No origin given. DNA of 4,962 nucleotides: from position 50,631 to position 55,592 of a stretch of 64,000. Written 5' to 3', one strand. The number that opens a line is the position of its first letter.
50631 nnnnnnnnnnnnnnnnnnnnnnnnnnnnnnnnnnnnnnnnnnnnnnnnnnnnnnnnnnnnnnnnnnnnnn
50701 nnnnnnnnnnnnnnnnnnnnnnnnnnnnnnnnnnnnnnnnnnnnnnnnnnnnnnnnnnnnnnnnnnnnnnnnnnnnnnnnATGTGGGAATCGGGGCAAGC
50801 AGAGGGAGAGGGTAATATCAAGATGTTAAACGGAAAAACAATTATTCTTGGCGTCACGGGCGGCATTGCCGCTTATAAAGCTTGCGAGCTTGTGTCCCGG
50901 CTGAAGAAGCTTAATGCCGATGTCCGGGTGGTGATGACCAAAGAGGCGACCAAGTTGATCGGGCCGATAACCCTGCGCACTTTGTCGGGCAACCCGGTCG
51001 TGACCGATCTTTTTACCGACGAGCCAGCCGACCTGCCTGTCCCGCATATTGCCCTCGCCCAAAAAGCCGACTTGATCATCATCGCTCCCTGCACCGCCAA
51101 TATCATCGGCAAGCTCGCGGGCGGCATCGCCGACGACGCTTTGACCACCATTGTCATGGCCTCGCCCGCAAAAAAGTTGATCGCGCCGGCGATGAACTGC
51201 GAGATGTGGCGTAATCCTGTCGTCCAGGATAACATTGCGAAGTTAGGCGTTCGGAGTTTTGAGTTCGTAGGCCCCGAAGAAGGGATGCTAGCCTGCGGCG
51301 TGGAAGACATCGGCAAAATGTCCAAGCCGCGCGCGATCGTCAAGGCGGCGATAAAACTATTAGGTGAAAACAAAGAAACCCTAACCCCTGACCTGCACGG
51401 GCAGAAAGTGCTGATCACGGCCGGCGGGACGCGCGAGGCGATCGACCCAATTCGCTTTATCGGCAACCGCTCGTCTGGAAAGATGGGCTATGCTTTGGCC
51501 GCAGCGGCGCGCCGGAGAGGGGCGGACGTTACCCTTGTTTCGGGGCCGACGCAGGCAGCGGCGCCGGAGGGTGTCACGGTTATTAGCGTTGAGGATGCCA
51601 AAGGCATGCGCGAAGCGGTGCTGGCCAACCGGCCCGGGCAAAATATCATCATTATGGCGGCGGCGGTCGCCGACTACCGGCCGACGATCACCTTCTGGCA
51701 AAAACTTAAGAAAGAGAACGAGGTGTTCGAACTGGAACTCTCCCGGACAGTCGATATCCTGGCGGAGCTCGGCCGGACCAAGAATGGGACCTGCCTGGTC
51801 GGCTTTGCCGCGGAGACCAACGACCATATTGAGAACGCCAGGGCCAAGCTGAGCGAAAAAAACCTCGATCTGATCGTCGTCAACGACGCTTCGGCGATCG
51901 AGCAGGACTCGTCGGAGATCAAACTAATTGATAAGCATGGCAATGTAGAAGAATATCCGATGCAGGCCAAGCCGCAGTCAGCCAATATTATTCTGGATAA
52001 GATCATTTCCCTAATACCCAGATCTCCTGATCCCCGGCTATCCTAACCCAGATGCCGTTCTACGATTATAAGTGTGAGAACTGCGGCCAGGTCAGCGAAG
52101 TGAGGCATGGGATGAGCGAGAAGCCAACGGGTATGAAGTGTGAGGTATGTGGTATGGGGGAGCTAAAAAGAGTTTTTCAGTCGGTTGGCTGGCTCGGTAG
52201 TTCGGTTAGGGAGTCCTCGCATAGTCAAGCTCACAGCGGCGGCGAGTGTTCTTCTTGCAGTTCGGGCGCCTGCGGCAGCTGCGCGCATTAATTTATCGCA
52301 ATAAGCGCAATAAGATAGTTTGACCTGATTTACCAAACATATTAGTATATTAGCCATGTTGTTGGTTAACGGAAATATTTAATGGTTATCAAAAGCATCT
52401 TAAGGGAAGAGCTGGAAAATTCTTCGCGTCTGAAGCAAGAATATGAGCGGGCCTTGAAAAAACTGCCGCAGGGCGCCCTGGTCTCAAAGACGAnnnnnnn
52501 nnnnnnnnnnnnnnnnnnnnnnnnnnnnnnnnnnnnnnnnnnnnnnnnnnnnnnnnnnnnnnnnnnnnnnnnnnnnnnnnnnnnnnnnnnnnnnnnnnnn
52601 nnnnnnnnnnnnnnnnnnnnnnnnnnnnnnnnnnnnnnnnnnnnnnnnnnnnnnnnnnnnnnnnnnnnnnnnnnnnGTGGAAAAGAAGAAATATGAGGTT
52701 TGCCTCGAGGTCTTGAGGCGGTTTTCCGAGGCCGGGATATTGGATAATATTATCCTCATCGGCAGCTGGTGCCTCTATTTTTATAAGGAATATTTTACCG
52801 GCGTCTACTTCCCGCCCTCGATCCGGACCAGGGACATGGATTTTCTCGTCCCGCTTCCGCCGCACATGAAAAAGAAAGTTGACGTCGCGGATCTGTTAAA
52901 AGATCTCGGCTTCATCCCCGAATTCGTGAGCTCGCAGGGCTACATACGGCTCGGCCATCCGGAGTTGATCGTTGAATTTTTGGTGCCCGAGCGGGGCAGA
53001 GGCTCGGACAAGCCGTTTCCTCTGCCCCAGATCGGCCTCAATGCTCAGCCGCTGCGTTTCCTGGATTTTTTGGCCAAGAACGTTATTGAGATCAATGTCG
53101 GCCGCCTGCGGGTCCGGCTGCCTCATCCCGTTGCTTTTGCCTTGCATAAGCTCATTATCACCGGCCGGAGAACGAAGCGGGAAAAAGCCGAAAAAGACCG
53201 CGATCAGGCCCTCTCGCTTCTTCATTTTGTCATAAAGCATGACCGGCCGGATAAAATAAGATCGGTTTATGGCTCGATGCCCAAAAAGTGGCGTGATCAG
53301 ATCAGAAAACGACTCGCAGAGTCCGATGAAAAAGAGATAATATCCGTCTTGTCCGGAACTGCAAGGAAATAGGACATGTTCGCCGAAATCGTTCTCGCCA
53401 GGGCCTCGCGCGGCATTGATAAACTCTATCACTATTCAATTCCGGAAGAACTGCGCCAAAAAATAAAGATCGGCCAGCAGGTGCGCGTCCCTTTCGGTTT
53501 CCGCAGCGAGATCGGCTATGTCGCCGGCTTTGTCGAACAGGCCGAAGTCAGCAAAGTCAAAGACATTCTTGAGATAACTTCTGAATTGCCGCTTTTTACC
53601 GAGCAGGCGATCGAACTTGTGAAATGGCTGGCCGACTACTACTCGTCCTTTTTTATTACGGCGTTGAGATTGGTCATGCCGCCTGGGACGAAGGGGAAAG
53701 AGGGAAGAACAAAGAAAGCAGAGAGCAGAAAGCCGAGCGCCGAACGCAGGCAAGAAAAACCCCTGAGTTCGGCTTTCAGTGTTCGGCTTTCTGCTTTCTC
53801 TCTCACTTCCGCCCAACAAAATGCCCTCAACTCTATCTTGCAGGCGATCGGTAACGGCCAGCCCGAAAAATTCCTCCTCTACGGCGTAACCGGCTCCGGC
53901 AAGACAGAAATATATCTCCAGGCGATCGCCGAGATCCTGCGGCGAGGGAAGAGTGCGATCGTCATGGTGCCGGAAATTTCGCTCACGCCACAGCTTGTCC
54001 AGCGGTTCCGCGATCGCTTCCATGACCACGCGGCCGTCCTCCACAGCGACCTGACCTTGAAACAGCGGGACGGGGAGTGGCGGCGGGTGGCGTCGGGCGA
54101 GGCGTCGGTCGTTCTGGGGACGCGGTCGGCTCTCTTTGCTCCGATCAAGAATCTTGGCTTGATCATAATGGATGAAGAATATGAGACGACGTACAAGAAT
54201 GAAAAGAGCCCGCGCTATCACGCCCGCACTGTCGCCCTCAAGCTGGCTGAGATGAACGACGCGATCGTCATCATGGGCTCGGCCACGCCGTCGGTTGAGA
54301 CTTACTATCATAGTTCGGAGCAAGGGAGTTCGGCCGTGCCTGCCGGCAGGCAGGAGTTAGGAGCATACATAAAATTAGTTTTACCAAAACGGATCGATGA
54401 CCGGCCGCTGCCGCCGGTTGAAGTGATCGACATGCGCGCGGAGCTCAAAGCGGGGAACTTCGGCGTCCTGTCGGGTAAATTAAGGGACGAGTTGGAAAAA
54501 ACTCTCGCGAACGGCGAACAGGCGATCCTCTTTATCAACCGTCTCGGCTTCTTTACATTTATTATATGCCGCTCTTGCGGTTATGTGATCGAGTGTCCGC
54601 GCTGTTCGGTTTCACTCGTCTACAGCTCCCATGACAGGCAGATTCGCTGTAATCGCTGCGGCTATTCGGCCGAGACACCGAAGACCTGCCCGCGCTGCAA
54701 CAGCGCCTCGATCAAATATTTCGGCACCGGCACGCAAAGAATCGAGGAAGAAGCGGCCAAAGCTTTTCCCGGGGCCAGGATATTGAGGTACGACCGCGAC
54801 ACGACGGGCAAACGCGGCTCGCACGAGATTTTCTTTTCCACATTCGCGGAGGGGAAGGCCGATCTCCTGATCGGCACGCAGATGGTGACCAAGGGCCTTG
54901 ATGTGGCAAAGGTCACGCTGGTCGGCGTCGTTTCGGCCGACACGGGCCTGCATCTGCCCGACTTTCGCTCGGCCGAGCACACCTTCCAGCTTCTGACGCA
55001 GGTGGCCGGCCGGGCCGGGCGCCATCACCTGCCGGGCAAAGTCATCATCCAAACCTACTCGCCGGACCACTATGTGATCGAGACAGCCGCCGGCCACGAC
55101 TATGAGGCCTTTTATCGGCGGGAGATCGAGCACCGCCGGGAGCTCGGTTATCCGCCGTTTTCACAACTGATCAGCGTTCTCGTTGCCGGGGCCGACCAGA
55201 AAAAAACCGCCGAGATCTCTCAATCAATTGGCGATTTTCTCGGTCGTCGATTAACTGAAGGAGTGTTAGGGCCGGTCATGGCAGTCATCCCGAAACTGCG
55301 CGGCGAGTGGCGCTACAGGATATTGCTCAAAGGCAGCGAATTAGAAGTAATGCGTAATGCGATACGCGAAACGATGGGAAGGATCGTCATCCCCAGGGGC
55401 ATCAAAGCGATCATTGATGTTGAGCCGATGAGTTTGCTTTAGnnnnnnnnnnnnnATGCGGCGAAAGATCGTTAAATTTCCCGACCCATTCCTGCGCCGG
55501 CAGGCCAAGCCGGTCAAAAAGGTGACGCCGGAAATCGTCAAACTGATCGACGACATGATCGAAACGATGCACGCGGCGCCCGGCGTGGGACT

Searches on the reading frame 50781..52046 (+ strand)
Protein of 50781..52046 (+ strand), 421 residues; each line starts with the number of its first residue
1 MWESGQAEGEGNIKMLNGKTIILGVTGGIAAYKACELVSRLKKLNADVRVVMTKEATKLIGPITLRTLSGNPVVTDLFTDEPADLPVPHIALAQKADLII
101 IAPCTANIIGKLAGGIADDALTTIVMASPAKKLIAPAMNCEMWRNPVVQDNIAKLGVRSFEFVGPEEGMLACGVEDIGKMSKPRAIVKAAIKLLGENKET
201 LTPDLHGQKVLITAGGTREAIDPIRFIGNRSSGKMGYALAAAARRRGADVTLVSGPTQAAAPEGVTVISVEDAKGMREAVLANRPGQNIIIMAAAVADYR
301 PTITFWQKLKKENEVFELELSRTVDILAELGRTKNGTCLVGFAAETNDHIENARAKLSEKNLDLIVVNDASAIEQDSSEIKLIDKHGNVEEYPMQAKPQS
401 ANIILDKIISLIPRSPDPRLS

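Call 71: search_protein_families(library=pfam, proteins=[window:50781-52046:+], max_evalue=0.001)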
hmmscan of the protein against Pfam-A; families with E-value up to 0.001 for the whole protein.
window:50781-52046:+ (421 aa): 2 families
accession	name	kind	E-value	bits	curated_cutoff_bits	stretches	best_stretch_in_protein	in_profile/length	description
PF04127.22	DFP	-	2.5e-67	226.7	22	1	205-377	1-180/186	DNA/pantothenate metabolism flavoprotein C-terminal domain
PF02441.25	Flavoprotein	-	2.2e-33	115.6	22.7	1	19-192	1-160/162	Flavoprotein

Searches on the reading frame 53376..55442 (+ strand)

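Call 71: search_protein_families(library=pfam, proteins=[window:53376-55442:+], max_evalue=0.001)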
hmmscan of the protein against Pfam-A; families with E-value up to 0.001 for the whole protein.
window:53376-55442:+ (688 aa): 9 families
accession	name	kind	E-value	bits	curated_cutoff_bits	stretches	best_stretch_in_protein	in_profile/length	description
PF17764.6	PriA_3primeBD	-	7.3e-22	77.5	22.7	1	6-102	3-96/96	3'DNA-binding domain (3'BD)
PF00270.35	DEAD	-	4.1e-20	72.6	26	1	144-308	1-162/167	DEAD/DEAH box helicase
PF04851.21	ResIII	-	7e-17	62.3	22.5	1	142-306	3-163/164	Type III restriction enzyme, res subunit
PF18074.6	PriA_C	-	2.7e-14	54.2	26.9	1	594-684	1-95/95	Primosomal protein N C-terminal domain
PF00271.37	Helicase_C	-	2e-10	41.3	23.5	1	453-550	25-109/110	Helicase conserved C-terminal domain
PF18319.7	Zn_ribbon_PriA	-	4e-05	23.9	26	1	407-431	1-25/27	PriA DNA helicase Cys-rich region (CRR) domain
PF13191.12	AAA_16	-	7.2e-05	23.8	32.6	1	146-212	7-75/167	AAA ATPase domain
PF05970.20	PIF1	-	0.00052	20.1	25.9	1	143-197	2-55/223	PIF1-like helicase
PF22590.2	Cas3-like_C_2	-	0.00082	20.1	27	0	491-551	60-105/106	CRISPR-associated nuclease/helicase Cas3, C-terminal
